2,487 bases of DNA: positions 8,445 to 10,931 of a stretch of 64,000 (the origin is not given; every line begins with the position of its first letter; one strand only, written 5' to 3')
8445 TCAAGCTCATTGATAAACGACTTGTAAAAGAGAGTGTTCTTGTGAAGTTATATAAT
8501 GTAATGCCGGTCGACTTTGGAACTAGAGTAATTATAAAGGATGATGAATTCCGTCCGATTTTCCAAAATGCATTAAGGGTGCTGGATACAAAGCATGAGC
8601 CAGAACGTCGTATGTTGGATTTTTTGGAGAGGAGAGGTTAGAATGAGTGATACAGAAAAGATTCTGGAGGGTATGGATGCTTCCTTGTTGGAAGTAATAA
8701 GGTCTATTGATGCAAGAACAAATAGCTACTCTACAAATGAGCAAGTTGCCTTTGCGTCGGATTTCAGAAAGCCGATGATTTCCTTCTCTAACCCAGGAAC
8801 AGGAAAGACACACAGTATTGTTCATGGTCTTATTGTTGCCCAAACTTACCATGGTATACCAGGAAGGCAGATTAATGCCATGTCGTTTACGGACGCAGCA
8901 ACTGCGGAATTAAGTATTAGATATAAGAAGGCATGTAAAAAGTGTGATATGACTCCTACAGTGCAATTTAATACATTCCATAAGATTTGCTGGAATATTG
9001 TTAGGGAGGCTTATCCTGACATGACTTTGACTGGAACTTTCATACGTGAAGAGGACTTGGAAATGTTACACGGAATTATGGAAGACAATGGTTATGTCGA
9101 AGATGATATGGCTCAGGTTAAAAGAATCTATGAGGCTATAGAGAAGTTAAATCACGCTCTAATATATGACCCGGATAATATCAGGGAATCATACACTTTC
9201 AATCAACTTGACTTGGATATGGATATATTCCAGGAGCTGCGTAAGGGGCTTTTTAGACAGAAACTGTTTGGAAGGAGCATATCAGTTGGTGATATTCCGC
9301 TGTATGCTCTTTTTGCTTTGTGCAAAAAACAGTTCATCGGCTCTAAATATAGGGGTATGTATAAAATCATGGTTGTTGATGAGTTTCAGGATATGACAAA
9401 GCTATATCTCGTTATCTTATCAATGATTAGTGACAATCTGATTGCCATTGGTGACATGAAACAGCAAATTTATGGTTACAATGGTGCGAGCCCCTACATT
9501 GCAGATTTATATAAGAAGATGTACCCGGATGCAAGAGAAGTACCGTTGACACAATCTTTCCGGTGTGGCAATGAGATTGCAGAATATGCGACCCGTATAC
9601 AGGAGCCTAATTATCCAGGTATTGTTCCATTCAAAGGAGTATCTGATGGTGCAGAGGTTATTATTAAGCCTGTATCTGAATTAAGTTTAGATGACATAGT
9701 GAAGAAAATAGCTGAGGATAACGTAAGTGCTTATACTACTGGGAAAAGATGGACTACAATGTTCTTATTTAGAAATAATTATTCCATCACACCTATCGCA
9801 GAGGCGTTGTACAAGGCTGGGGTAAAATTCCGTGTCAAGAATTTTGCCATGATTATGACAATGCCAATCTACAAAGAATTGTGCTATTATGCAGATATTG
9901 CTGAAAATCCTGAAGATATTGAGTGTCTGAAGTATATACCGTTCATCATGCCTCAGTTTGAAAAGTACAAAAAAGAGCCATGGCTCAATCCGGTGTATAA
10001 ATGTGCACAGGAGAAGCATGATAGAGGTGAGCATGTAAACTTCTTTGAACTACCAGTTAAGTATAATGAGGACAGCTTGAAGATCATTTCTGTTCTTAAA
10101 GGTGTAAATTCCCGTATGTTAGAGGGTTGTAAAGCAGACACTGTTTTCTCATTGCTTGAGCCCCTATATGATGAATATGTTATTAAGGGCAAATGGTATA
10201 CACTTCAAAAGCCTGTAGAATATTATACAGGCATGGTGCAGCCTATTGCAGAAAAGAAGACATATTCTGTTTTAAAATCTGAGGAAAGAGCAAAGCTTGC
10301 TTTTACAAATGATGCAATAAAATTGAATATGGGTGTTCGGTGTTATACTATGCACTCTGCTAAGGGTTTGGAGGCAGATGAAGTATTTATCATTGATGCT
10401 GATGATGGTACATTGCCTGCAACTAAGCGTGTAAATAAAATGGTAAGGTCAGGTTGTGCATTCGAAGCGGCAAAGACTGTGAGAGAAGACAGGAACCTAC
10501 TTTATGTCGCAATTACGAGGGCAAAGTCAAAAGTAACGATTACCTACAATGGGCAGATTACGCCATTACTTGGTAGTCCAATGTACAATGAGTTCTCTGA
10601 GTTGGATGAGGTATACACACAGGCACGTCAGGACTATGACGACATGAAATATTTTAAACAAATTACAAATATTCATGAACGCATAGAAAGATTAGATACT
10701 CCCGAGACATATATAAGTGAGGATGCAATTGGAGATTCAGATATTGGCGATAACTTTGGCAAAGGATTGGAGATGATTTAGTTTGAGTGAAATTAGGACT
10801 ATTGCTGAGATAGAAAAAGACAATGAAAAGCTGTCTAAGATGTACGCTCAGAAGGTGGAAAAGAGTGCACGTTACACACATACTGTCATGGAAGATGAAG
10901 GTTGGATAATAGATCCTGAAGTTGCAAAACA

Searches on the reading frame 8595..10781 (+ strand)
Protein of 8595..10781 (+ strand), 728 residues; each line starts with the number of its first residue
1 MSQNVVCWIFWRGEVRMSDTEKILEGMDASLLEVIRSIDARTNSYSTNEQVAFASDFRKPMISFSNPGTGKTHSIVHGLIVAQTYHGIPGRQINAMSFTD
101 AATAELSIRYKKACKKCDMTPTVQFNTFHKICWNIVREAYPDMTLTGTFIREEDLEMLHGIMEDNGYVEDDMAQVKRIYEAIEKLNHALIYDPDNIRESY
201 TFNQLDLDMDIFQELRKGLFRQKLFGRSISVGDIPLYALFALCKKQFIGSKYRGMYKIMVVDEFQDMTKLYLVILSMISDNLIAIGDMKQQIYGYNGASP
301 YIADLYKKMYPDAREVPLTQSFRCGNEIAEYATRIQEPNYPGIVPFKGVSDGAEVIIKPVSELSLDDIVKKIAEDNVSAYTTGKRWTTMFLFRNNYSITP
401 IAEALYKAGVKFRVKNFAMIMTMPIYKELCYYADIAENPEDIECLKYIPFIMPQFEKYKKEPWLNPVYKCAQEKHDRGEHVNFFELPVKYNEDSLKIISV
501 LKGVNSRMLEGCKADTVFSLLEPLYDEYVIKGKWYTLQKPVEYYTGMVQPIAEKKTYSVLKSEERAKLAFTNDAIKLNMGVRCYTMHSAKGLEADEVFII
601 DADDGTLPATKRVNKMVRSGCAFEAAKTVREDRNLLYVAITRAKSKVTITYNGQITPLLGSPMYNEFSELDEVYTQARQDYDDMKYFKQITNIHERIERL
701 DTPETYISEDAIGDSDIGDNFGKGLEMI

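Call 9: search_protein_families(library=phrogs, proteins=[window:8595-10781:+], max_evalue=0.001)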
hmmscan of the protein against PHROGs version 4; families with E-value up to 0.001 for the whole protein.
window:8595-10781:+ (728 aa): 2 families
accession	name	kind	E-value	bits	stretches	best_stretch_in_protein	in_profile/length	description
phrog_1967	-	DNA, RNA and nucleotide metabolism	6.9e-63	214.4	1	46-651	153-668/776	DNA helicase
phrog_25205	-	unknown function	5.3e-07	29.3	0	252-310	180-240/607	-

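Call 12: search_protein_families(library=pfam, proteins=[window:8595-10781:+], max_evalue=0.001)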
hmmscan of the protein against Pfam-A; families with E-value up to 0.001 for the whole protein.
window:8595-10781:+ (728 aa): 5 families
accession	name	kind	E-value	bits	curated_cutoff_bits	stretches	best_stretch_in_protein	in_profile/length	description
PF00580.27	UvrD-helicase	-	1e-28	101.2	23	1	48-308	3-268/271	UvrD/REP helicase N-terminal domain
PF13361.12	UvrD_C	-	6.1e-22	78.9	25.6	1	576-652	282-348/350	UvrD-like helicase C-terminal domain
PF13245.12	AAA_19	-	1.1e-10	42.2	25.1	1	59-294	12-132/134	AAA domain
PF13538.12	UvrD_C_2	-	2.8e-10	40.3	27.4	1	629-649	31-51/52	UvrD-like helicase C-terminal domain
PF01443.25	Viral_helicase1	-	1.7e-09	38.3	21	1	565-649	161-226/228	Viral superfamily 1 RNA helicase core domain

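Call 46: search_dna_similar(query=window:8595-10781:+, collection=phages, mode=protein, max_rows=12)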
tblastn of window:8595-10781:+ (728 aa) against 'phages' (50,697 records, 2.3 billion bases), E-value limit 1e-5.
Records with a match: 54; places in all: 56; records where one place covers at least 80% of the query: 19.
Best place of each record, by identity: <60% 54.
By first word of the organism name: Bacteriophage 23; Bacillus 16; Acinetobacter 4; Listeria 4; Salmonella 3; Staphylococcus 1; Pelagibacter 1; Vibrio 1; Exiguobacterium 1.
By host as written in the record: - 27; Listeria monocytogenes 4; Homo sapiens 2; Bacillus cereus HER1399 2; Bacillus megaterium str. ATCC 43725 2; Bacillus subtilis BEST7003 2; Bacillus thuringiensis 2; Bacillus cereus BGSC 6E1 2; and 10 more.
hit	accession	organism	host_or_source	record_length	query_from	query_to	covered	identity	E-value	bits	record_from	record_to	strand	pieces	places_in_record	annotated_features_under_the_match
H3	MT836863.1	Bacteriophage sp.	human fecal samples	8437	41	649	84%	24.4%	2e-26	122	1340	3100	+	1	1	record has no annotation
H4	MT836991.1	Bacteriophage sp.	human fecal samples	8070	48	649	83%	24.0%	5e-25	117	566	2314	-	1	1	record has no annotation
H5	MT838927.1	Bacteriophage sp.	human fecal samples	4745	43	665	86%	23.1%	8e-13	78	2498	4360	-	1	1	record has no annotation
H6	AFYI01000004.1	Salmonella enterica subsp. enterica serovar Infantis str. ...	Homo sapiens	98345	58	673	85%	23.2%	8e-19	98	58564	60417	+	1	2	DNA helicase II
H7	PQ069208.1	Bacillus phage S4-1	Bacillus sp. S4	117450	68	654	81%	24.3%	2e-12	77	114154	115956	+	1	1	record has no annotation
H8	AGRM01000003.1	Salmonella enterica subsp. houtenae str. ATCC BAA-1581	Homo sapiens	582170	58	668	84%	22.8%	7e-19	98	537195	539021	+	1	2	DNA helicase II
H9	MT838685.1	Bacteriophage sp.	human fecal samples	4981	60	645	80%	23.8%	3e-27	124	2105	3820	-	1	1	record has no annotation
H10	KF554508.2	Bacillus phage CP-51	Bacillus cereus HER1399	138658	46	654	84%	22.6%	1e-13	81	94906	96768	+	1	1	putative helicase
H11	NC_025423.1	Bacillus phage CP-51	Bacillus cereus HER1399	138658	46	654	84%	22.6%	1e-13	81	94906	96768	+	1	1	DNA helicase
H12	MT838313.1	Bacteriophage sp.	human fecal samples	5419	74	650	79%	23.9%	7e-19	98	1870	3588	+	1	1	record has no annotation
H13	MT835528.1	Bacteriophage sp.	human fecal samples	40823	56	647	81%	23.2%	1e-12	78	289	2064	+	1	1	record has no annotation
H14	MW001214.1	Bacillus phage SP8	Bacillus subtilis Marburg strain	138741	25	650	86%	21.1%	7e-15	85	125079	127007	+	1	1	ATP-dependent DNA helicase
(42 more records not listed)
